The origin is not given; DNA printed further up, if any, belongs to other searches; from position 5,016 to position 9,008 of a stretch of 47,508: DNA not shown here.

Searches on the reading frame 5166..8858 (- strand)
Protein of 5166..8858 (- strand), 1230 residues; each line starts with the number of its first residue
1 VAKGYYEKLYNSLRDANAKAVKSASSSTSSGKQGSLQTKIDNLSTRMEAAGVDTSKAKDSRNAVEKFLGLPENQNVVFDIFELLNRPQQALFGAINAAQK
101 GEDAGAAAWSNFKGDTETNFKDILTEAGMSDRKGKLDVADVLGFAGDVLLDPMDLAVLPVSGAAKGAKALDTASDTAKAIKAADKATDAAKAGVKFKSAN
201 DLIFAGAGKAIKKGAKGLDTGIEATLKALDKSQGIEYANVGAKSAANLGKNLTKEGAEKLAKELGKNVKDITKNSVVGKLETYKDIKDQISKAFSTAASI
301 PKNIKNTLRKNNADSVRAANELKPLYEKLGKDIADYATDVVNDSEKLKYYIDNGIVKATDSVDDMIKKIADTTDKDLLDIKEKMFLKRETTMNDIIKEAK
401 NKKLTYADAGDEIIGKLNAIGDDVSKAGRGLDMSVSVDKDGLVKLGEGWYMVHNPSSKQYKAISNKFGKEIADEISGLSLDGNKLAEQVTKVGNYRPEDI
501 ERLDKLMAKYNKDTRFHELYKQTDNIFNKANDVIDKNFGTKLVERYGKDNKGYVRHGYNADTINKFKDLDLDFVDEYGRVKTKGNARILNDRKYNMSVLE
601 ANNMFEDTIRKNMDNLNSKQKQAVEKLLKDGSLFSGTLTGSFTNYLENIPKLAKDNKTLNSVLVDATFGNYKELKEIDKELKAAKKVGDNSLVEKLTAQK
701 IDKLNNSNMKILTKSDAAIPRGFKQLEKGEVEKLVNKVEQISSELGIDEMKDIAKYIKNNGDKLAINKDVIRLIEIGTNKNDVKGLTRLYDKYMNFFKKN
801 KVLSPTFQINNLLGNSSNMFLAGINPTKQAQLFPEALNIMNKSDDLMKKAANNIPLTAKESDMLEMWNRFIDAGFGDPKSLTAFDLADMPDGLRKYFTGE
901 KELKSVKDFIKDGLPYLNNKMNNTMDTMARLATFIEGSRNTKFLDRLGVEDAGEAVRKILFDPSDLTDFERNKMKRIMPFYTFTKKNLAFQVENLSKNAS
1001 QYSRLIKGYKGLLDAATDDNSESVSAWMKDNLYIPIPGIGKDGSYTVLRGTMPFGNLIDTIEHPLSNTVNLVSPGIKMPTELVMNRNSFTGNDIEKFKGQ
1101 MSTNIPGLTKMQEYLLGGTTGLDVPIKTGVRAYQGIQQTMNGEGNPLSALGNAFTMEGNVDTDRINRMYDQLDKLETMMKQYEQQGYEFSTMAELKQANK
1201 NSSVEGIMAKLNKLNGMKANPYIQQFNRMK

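Call 17: search_protein_families(library=phrogs, max_evalue=0.001, proteins=[window:5166-8858:-])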
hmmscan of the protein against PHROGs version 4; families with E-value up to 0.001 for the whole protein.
window:5166-8858:- (1230 aa): 0 families

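Call 18: search_protein_families(library=pfam, max_evalue=0.001, proteins=[window:5166-8858:-])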
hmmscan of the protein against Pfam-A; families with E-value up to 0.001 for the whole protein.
window:5166-8858:- (1230 aa): 1 family
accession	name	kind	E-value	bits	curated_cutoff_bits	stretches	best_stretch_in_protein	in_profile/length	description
PF07464.16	ApoLp-III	-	0.00019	22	36.3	1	244-382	3-141/146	Apolipophorin-III precursor (apoLp-III)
